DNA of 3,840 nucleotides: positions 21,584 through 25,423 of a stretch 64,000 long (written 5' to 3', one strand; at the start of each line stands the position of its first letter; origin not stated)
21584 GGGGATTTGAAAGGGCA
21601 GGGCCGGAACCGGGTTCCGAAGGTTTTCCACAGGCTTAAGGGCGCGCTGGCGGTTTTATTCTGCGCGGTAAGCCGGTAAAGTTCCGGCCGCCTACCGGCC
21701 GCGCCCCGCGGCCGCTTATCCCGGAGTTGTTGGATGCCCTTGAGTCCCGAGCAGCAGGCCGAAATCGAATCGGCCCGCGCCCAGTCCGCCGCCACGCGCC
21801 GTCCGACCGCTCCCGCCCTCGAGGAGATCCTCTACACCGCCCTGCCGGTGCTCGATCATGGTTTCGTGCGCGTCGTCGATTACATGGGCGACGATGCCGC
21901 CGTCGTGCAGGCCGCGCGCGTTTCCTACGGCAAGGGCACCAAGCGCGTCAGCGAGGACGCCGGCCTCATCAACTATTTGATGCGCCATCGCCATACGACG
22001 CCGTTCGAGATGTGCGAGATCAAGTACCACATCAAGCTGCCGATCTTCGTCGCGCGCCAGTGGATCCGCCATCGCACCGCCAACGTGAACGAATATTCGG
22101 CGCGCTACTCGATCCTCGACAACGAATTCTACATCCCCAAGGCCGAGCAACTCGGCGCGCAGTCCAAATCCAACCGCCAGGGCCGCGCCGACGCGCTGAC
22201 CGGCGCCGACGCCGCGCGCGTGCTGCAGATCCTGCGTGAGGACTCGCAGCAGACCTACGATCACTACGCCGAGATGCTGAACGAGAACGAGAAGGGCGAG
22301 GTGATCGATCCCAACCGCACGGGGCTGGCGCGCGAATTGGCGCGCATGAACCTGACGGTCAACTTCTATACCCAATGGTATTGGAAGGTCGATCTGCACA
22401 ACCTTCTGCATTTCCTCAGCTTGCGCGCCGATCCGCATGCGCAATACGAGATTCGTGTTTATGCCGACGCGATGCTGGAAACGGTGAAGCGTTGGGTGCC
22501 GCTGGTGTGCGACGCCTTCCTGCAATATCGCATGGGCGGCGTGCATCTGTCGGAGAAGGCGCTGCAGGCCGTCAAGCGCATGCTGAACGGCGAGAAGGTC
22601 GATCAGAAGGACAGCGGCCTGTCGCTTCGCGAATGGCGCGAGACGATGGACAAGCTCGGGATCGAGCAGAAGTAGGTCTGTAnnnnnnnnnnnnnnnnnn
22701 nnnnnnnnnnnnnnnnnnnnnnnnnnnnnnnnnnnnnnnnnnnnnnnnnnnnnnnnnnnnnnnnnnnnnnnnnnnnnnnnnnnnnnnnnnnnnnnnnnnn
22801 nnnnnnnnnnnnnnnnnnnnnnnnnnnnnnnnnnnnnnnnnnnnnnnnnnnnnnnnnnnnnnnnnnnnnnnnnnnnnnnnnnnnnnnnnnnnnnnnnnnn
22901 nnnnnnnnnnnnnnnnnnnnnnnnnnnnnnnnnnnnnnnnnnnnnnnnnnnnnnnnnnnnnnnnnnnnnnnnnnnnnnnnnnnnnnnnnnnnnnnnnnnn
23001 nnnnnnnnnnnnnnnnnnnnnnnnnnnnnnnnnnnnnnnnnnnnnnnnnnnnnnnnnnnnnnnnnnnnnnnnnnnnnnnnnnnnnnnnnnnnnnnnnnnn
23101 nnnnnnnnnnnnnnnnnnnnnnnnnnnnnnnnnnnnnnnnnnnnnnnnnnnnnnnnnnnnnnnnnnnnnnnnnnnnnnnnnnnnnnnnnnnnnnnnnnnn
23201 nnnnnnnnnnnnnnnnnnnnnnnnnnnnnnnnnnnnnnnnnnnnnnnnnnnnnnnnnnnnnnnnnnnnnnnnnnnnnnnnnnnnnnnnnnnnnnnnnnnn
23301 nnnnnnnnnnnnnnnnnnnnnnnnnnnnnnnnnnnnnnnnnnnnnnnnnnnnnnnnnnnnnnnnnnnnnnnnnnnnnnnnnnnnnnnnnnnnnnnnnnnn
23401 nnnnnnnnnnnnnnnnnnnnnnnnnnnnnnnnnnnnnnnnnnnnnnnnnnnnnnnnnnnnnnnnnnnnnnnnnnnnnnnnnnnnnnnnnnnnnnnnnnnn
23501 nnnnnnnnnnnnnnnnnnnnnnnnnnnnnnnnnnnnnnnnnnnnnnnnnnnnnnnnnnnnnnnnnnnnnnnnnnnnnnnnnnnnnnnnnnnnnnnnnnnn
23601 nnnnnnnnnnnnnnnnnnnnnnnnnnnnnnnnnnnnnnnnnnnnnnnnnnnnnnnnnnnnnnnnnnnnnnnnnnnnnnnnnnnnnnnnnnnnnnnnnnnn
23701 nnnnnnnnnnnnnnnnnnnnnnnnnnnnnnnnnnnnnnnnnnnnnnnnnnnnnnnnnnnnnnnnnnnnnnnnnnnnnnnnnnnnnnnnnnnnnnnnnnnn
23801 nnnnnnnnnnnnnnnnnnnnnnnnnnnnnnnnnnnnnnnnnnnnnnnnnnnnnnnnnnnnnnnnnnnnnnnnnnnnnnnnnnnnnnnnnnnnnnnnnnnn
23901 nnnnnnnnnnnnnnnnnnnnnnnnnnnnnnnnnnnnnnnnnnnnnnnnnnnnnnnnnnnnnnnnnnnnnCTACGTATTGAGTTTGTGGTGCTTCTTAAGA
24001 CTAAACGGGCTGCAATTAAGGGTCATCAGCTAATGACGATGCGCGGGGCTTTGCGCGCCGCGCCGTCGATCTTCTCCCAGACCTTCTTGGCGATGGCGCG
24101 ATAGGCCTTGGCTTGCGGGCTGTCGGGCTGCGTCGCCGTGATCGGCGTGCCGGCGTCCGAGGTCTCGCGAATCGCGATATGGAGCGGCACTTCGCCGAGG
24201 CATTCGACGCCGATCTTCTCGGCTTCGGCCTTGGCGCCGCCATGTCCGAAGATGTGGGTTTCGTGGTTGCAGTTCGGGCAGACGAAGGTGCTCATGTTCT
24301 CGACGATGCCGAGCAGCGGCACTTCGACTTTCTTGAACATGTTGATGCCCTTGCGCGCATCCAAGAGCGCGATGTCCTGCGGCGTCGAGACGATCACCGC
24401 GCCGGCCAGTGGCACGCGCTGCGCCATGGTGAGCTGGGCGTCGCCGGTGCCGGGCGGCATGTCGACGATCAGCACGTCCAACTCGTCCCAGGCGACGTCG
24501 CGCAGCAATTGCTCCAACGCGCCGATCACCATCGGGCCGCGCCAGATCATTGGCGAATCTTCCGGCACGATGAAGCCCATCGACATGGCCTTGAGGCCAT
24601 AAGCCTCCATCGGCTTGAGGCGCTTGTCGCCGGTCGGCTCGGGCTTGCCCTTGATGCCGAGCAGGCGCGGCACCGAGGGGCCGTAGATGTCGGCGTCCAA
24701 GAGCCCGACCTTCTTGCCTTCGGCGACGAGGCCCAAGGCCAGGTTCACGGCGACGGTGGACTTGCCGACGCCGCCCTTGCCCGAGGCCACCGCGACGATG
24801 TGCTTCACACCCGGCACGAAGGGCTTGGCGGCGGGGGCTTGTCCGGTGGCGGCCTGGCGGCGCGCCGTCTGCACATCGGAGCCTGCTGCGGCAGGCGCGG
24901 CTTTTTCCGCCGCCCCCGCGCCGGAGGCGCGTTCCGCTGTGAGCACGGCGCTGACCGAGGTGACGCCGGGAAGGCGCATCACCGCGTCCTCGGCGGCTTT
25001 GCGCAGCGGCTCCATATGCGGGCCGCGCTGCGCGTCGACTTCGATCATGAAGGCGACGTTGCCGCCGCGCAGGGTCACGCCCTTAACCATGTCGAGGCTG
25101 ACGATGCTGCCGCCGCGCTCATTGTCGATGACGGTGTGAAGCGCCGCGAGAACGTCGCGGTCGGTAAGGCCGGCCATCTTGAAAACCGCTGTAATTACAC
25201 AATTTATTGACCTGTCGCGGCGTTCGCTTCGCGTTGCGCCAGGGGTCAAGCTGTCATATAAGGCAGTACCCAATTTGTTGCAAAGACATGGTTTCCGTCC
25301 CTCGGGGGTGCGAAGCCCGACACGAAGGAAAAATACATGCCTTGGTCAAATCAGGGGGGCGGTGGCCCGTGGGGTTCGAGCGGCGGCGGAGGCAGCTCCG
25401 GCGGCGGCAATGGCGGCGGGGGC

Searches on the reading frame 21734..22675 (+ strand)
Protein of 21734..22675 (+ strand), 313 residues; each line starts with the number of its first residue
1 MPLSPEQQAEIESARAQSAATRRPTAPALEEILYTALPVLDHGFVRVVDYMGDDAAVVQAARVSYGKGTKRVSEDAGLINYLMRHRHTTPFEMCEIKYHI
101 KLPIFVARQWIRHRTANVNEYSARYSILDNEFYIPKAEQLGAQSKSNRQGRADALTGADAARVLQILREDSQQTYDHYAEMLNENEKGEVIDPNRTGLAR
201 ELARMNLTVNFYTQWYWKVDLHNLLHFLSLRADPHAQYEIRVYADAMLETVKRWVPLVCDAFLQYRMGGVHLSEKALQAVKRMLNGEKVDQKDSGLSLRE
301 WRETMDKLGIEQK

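Call 4: search_protein_families(library=pfam, proteins=[window:21734-22675:+], max_evalue=1)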
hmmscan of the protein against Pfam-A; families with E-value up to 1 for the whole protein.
window:21734-22675:+ (313 aa): 3 families
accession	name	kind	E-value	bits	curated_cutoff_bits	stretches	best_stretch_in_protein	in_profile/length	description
PF02511.20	Thy1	-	3.7e-58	196.9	24.8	1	46-256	1-190/191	Thymidylate synthase complementing protein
PF13565.12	HTH_32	-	0.0089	17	33.7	1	146-191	20-64/73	Homeodomain-like domain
PF04486.18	SchA_CurD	-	0.046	14.3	24.2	1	26-90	38-98/119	SchA/CurD like domain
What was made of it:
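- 21734..22675 (+): thyX (flavin-dependent thymidylate synthase), the left flank, native composition. Pfam Thy1 3.7e-58 (call 4).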

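Call 22: find_related_loci(query=window:21734-22672:+, collection=genome_contigs, flank=6000)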
Query window:21734-22672:+ (313 aa) in genome_contigs; peptide patterns used: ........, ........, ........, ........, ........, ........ (x = any residue, [..] = any of these).
600 stretches matched a pattern (row limit reached: there are more); 549 encode a relative of the query (tblastn E <= 1e-3); the best 80 are kept; 80 distinct loci.
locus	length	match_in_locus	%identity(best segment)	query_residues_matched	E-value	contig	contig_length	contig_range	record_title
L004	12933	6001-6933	84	1-311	0e+0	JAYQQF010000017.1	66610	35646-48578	MAG: Alphaproteobacteria bacterium isolate SD3112_S42.concoct.075 NODE_118_length_66610_cov_15.7797, whole genome shotgu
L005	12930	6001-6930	75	1-310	5e-168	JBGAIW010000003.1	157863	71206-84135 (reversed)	MAG: Reyranella sp. isolate MAG_AAO_H125.14 AAOH125-14_opera_contig_449, whole genome shotgun sequence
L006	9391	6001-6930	77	2-311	6e-167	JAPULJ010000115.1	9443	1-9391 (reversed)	MAG: Alphaproteobacteria bacterium isolate KW1-S21_141 KW1-S21_141_cg115, whole genome shotgun sequence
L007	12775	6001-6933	75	1-311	6e-167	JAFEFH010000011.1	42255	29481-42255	MAG: Proteobacteria bacterium isolate SZAS LIN-13 LIN-653__11__length-42255, whole genome shotgun sequence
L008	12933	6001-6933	76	1-311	2e-165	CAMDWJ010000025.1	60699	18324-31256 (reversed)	MAG: Caenispirillum bisanense isolate MsH-01oct19-170 genome assembly, contig: MsH-01oct19-C682, whole genome shotgun se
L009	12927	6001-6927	75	1-309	9e-165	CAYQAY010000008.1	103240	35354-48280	MAG TPA_asm: uncultured Reyranella sp. isolate binchicken_co319_117 genome assembly, contig: NODE_282_length_103240_cov_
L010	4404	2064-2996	76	1-311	3e-169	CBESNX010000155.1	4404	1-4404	MAG TPA_asm: uncultured bacterium isolate SRR17063063_concoct_33 genome assembly, contig: ERZ25510754.4420, whole genome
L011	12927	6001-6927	75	1-309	2e-164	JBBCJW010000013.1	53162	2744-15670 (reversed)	MAG: Alphaproteobacteria bacterium isolate MAG_CPB_02 P10B_000000006517, whole genome shotgun sequence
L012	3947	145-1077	79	1-311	3e-170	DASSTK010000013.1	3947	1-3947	MAG TPA_asm: Sphingomonas sp. isolate SMAG_U539 k141_712111, whole genome shotgun sequence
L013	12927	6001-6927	75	1-309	6e-164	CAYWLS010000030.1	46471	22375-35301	MAG TPA_asm: uncultured Hyphomicrobiales bacterium isolate SRP263991_co5_176 genome assembly, contig: NODE_1647_length_4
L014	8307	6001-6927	77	1-309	5e-164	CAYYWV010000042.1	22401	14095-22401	MAG TPA_asm: uncultured Alphaproteobacteria bacterium isolate SRP216583_co2_152 genome assembly, contig: NODE_1548_lengt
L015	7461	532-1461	75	1-310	2e-163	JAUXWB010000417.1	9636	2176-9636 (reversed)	MAG: Reyranella sp. isolate C15_maxbin.057_sub C15_k141_398112, whole genome shotgun sequence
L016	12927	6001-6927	76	1-309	4e-163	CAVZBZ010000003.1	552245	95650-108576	MAG: uncultured Alphaproteobacteria bacterium isolate MFD00991.bin.1.150 genome assembly, contig: contig_23917, whole ge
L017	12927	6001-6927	75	1-309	8e-163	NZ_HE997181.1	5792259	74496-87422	Reyranella massiliensis 521, whole genome shotgun sequence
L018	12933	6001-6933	75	1-311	5e-163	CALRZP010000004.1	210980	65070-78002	MAG: Asaia bogorensis isolate JJ-MAC3-364-1-m1-bin333 genome assembly, contig: JJ-MAC3-364-C10, whole genome shotgun seq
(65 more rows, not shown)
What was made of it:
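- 21734..22675 (+): 71-84% identical orthologues in 80 genomes (call 22).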

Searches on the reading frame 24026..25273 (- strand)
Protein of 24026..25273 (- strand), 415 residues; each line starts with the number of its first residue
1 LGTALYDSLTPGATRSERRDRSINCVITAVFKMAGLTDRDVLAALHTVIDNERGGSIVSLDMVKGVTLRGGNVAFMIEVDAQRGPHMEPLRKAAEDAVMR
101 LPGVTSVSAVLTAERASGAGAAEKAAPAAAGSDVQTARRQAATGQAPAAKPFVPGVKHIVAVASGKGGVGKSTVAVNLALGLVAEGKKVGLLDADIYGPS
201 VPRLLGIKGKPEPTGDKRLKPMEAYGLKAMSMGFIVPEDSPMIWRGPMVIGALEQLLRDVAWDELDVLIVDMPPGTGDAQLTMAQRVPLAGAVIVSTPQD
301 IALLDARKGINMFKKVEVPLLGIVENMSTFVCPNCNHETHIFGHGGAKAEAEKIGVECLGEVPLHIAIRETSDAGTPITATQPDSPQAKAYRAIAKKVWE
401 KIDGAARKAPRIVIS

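Call 4: search_protein_families(library=pfam, proteins=[window:24026-25273:-], max_evalue=1)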
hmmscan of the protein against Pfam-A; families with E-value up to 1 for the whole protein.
window:24026-25273:- (415 aa): 16 families
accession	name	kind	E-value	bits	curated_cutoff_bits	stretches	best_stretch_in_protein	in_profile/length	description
PF10609.15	ParA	-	8.3e-107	356.6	27.1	1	156-398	2-245/246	NUBPL iron-transfer P-loop NTPase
PF01883.24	FeS_assembly_P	-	1.7e-17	63.9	23.5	1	39-108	2-72/73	Iron-sulfur cluster assembly protein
PF01656.29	CbiA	-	2.2e-12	47.5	25.4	1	160-377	1-124/125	CobQ/CobB/MinD/ParA nucleotide binding domain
PF00142.24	Fer4_NifH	-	2.8e-10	40.6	25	2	246-401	97-247/271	4Fe-4S iron sulfur cluster binding proteins, NifH/frxC family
PF13614.12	AAA_31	-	5.2e-10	40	27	1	158-196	2-40/177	AAA domain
PF09140.17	MipZ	-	8e-09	35.6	20.7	1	158-284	1-118/262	ATPase MipZ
PF02374.21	ArsA_ATPase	-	5.4e-05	23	24.3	1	162-195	5-38/305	Anion-transporting ATPase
PF07015.17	VirC1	-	0.00091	19.1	24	1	159-196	3-40/231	VirC1 protein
PF13481.12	AAA_25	-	0.0038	17.3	27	1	143-189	16-63/195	AAA domain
PF01268.25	FTHFS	-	0.0065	15.2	27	1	159-227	59-124/556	Formate--tetrahydrofolate ligase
PF16575.11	CLP1_P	-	0.011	16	26.6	1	165-199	1-35/188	mRNA cleavage and polyadenylation factor CLP1 P-loop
PF25199.1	nSTAND_NTPase5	-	0.012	15.8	34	1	158-196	41-80/145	Novel STAND NTPase 5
PF03308.22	MeaB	-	0.021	14.3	23.1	1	164-195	39-70/273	Methylmalonyl Co-A mutase-associated GTPase MeaB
PF20720.3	nSTAND3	-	0.056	13.6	27.2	1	158-189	17-48/155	Novel STAND NTPase 3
PF01583.26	APS_kinase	-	0.074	13.5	21.1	1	162-196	6-40/152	Adenylylsulphate kinase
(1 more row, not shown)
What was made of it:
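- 24026..25273 (-): apbC/NUBPL-type Fe-S cluster carrier ATPase, the right flank, native composition. It lies upstream of the ORF and is co-directional with it. Pfam ParA (NUBPL) 8.3e-107 and FeS_assembly_P 1.7e-17 (call 4).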
